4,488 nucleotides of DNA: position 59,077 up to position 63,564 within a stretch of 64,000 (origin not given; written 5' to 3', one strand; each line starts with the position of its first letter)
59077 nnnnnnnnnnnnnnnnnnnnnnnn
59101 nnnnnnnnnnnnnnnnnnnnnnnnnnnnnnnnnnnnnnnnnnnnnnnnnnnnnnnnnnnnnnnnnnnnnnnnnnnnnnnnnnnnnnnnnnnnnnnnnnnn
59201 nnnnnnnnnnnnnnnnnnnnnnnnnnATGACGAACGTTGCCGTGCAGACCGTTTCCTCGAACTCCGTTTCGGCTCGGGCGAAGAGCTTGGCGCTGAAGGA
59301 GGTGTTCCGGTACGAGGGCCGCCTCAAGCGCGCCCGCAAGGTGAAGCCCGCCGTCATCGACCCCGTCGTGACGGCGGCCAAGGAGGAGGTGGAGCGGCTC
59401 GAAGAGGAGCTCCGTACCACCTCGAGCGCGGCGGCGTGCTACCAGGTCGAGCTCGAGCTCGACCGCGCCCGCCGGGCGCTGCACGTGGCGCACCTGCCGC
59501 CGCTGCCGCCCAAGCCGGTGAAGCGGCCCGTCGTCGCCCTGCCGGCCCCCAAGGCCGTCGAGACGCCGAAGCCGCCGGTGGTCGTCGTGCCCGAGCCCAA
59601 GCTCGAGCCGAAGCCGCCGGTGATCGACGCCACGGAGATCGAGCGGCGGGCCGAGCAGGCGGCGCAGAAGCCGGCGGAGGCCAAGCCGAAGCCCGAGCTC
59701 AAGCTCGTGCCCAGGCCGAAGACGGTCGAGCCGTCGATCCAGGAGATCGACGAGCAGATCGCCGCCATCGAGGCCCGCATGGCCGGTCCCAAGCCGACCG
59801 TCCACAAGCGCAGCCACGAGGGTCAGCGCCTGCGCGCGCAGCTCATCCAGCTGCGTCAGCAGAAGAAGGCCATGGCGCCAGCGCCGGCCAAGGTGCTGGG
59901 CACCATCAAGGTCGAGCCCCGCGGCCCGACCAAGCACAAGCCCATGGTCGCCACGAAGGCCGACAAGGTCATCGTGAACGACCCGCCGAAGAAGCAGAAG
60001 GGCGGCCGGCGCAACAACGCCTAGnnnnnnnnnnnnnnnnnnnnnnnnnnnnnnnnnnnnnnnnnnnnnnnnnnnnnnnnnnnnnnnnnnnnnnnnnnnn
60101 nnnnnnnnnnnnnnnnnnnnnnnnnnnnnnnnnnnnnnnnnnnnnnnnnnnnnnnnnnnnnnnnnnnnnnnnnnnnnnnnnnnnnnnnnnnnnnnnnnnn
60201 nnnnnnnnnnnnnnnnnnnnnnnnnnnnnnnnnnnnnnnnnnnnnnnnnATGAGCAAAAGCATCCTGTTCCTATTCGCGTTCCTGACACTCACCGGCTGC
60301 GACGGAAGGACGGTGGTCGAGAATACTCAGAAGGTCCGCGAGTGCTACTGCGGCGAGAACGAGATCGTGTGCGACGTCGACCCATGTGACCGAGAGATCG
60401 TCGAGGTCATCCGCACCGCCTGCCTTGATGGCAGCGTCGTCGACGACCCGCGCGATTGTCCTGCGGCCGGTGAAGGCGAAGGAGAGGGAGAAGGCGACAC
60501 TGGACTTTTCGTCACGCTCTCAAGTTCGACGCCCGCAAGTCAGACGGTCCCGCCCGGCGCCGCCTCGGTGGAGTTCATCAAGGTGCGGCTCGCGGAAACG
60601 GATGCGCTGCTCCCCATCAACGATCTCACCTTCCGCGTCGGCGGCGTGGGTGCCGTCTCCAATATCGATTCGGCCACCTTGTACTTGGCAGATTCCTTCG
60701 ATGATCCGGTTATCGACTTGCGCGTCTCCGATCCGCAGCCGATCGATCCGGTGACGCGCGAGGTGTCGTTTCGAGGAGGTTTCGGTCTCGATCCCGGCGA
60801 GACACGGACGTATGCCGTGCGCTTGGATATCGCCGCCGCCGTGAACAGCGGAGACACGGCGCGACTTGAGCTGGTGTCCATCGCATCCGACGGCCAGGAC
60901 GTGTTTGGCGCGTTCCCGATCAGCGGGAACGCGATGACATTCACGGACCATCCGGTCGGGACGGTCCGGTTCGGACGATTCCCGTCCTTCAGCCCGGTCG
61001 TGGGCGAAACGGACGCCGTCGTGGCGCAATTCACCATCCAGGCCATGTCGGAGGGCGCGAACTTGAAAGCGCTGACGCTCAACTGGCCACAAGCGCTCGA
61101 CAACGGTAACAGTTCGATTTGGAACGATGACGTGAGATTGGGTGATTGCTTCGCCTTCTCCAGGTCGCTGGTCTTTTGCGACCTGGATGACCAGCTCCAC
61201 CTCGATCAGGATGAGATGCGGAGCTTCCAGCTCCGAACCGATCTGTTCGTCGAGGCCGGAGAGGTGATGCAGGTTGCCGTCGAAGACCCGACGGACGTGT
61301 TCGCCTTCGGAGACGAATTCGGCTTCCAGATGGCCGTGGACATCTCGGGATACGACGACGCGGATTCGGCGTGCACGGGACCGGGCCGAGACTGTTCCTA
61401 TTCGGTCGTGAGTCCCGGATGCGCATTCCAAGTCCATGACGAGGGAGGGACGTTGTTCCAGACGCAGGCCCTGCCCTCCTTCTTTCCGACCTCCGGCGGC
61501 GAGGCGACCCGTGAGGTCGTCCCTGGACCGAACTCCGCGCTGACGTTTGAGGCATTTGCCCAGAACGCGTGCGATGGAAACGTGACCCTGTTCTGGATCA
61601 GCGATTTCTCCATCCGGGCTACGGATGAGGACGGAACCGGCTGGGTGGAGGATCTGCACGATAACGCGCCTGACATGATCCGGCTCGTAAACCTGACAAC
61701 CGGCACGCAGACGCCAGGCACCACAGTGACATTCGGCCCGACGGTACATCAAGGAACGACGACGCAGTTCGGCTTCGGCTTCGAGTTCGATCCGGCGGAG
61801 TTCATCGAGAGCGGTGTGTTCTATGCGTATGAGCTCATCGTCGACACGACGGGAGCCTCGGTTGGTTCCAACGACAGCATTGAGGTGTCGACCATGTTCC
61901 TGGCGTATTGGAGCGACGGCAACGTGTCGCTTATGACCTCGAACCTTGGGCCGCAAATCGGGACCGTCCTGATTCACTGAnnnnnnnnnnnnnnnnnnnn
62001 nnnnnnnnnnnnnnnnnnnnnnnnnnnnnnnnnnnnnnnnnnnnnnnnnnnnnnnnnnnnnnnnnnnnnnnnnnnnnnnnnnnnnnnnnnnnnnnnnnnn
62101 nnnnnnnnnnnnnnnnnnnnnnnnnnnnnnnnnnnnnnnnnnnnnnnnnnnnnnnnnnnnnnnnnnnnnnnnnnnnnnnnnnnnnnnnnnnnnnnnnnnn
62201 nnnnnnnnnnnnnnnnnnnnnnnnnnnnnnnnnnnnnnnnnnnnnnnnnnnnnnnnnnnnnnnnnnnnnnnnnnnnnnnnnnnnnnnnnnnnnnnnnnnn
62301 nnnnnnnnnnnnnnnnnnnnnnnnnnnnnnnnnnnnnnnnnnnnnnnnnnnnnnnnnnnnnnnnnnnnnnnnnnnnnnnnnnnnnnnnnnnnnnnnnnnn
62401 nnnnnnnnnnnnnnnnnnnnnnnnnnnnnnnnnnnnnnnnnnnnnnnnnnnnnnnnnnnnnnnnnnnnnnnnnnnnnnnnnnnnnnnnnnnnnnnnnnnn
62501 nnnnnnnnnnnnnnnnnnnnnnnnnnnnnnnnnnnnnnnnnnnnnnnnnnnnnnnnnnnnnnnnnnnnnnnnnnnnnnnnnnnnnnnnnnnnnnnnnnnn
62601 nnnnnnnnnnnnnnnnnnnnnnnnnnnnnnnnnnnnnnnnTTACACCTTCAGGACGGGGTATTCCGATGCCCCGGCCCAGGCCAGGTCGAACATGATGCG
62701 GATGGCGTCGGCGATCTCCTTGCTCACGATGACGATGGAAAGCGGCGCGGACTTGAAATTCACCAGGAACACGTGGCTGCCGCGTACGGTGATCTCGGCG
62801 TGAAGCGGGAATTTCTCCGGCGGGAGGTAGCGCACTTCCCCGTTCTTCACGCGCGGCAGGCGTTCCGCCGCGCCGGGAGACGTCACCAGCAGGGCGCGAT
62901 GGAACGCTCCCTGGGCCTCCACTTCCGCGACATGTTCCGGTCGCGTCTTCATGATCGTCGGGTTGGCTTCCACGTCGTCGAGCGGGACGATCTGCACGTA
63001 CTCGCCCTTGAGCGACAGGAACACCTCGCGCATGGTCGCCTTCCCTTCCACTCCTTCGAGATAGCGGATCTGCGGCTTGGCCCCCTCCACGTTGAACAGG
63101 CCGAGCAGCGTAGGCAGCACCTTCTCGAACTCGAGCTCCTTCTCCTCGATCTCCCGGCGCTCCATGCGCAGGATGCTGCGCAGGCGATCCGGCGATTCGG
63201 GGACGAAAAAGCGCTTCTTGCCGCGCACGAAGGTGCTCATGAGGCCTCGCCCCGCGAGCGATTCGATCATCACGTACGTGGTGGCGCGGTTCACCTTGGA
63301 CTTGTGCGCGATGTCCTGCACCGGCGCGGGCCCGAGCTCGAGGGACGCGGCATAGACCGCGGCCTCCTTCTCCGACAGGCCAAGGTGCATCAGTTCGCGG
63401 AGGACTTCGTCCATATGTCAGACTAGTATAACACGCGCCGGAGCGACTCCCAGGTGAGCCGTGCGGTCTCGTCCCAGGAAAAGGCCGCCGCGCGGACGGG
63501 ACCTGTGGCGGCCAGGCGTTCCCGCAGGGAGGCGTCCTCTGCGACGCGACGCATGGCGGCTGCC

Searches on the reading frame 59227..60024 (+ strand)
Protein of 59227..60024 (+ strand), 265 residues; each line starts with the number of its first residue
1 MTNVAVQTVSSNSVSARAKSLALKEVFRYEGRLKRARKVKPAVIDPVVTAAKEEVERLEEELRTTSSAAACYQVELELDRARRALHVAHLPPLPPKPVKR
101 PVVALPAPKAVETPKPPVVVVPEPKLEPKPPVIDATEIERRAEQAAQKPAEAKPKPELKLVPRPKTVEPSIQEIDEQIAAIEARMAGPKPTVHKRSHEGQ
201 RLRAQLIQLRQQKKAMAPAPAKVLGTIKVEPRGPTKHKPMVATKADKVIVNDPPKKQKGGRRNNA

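Call 8: search_protein_families(library=pfam, proteins=[window:59227-60024:+], max_evalue=0.1)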
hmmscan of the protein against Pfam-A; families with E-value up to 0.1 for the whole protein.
window:59227-60024:+ (265 aa): 2 families
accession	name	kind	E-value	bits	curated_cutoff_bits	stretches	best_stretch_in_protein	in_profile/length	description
PF16326.10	ABC_tran_CTD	-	0.0053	17.4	32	1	166-212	12-56/69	ABC transporter C-terminal domain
PF08946.15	Osmo_CC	-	0.082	13.7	24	0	167-184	17-34/46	Osmosensory transporter coiled coil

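Call 12: search_protein_families(library=phrogs, proteins=[window:59227-60024:+], max_evalue=0.1)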
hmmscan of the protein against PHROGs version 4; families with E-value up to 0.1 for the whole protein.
window:59227-60024:+ (265 aa): 0 families

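Call 13: search_protein_families(library=ncbifam, proteins=[window:59227-60024:+], max_evalue=0.1)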
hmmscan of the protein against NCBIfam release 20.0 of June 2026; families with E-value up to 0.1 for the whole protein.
window:59227-60024:+ (265 aa): 1 family
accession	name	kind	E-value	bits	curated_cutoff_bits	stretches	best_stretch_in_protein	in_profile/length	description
NF052682.1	morpho_FcmC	equivalog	0.016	15.5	90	1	163-228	61-120/159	filament morphology membrane protein FcmC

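Call 14: search_protein_families(library=padloc, proteins=[window:59227-60024:+], max_evalue=0.1)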
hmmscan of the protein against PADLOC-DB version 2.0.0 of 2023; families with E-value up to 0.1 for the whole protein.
window:59227-60024:+ (265 aa): 1 family
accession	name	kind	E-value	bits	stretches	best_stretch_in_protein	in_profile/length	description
PDLC03863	LmuB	-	0.03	11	1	163-215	335-387/610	-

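Call 30: find_homologous_proteins(query=window:59227-60024:+, max_evalue=0.01)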
Query window:59227-60024:+ (265 aa): 1 proteins with E <= 0.01 among 4000 candidates.
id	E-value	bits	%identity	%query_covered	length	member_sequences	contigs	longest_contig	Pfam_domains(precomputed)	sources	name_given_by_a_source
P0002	3.2e-156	536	100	100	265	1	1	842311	-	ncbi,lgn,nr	ncbi:hypothetical protein EPO34_01800 [Patescibacteria group bacterium]|nr:MAG: hypothetical protein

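Call 57: search_solved_structures(query=window:59227-60024:+, max_evalue=1)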
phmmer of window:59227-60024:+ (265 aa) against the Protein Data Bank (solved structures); distinct sequences matched with E-value up to 1: 0.

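Call 90: search_dna_similar(query=window:59227-60021:+, collection=phages, mode=protein, max_evalue=0.01, max_rows=5)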
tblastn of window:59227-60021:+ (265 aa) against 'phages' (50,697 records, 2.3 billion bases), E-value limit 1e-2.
No match.

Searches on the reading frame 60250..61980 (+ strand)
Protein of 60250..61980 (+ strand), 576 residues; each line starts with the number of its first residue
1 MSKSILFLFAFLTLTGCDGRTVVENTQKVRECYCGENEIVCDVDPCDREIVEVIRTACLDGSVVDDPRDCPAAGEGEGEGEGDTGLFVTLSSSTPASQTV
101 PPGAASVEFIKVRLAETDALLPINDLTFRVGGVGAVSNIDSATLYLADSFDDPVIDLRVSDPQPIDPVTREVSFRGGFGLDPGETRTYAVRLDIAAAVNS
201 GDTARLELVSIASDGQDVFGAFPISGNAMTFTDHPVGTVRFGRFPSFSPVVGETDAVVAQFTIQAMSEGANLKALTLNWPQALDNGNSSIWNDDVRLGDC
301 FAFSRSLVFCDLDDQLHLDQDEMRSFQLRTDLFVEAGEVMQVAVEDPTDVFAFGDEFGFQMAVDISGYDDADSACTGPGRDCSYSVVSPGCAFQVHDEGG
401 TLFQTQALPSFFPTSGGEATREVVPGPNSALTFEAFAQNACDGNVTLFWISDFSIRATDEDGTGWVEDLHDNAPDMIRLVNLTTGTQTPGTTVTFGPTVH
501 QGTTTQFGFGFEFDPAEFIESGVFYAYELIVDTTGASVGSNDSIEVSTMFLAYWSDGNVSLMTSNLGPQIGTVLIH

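Call 8: search_protein_families(library=pfam, proteins=[window:60250-61980:+], max_evalue=0.1)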
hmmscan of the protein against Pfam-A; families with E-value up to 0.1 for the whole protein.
window:60250-61980:+ (576 aa): 0 families

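Call 12: search_protein_families(library=phrogs, proteins=[window:60250-61980:+], max_evalue=0.1)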
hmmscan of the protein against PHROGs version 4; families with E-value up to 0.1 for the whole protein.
window:60250-61980:+ (576 aa): 0 families

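Call 13: search_protein_families(library=ncbifam, proteins=[window:60250-61980:+], max_evalue=0.1)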
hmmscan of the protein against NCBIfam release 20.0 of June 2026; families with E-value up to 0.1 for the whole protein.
window:60250-61980:+ (576 aa): 0 families

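Call 14: search_protein_families(library=padloc, proteins=[window:60250-61980:+], max_evalue=0.1)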
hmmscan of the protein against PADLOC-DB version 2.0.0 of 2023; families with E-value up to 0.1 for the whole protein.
window:60250-61980:+ (576 aa): 0 families

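Call 16: find_encoding_contigs(protein=window:60250-61980:+, flank=10000, max_places=10)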
Protein window:60250-61980:+ (576 aa): no gene with exactly this product is on record in the collection.

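Call 35: find_homologous_proteins(query=window:60250-61980:+, max_evalue=0.01)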
Query window:60250-61980:+ (576 aa): 1 proteins with E <= 0.01 among 8000 candidates.
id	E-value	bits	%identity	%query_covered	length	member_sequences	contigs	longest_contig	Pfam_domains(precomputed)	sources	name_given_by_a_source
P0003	0.0e+0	1307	100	100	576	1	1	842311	-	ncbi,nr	ncbi:hypothetical protein EPO34_01805 [Patescibacteria group bacterium]|nr:MAG: hypothetical protein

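Call 56: search_solved_structures(query=window:60250-61980:+, max_evalue=1)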
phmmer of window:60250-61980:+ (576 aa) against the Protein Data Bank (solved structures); distinct sequences matched with E-value up to 1: 0.

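Call 77: predict_structure(alignment_id=A2)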
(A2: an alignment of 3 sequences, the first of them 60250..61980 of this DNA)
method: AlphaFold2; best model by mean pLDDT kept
length: 576 residues; sequences in the alignment: 3
mean_pLDDT: 30.3   pTM: 0.23
mean pLDDT of the five models: 30.3, 29.6, 29.6, 27.3, 26.8
residues with pLDDT >= 90: 0; 70-90: 0; 50-70: 12; < 50: 564
segments of 3 or more residues with pLDDT < 50: 1-99, 109-187, 195-576
pLDDT, mean of each block of 10 residues (from residue 1): 28 25 28 39 38 36 43 31 29 39 50 40 42 39 43 29 29 38 46 46 43 35 25 30 29 29 34 32 24 23 26 34 34 22 22 20 23 27 23 24 21 22 22 22 24 25 28 25 24 23 26 32 30 29 28 28 25 22
secondary structure, 60 per line:
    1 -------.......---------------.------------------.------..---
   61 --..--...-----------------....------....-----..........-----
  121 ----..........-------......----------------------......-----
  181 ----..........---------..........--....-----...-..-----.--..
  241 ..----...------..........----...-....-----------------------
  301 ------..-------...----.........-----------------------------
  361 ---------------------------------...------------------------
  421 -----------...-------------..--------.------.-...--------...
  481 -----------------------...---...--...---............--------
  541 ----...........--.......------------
elements in order: H8-14 E87-90 E97-100 E106-115 E125-134 E142-147 E170-175 E185-194 E204-213 E216-219 E239-242 E247-249 E256-265 E270-272 E274-277 E316-318 E323-331 E394-396 E432-434 E478-480 E504-506 E510-512 E521-532 E545-555 E558-564

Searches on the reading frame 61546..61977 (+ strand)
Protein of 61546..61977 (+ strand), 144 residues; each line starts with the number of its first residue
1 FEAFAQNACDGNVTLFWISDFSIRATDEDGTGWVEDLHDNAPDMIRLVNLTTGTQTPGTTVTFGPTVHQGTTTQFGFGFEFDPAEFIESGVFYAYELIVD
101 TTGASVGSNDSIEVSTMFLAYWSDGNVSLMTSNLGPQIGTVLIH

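Call 68: search_solved_structures(query=A6, max_evalue=10)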
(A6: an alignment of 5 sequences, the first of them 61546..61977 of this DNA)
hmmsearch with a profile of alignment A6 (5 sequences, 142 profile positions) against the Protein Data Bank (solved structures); distinct sequences matched with E-value up to 10: 0.

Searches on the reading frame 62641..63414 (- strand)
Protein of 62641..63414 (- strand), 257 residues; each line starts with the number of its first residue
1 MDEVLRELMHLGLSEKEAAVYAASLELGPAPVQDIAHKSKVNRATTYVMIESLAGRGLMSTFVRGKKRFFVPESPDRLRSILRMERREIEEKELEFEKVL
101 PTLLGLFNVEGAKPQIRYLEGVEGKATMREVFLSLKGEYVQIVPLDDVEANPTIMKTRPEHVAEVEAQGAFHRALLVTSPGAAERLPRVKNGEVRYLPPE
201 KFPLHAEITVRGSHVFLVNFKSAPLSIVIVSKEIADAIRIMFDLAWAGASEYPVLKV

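Call 8: search_protein_families(library=pfam, proteins=[window:62641-63414:-], max_evalue=0.1)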
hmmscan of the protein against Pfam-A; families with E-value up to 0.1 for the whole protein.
window:62641-63414:- (257 aa): 4 families
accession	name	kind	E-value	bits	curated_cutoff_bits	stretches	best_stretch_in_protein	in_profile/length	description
PF01978.25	TrmB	-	6.6e-12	45.5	25.6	1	8-72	1-64/68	Sugar-specific transcriptional regulator TrmB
PF01047.28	MarR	-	0.0086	16.4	24.6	1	26-59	14-47/59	MarR family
PF09339.16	HTH_IclR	-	0.02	15.1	22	1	29-58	18-47/52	IclR helix-turn-helix domain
PF24033.1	DUF7342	-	0.071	13.5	31.6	0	28-95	16-83/150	Family of unknown function (DUF7342)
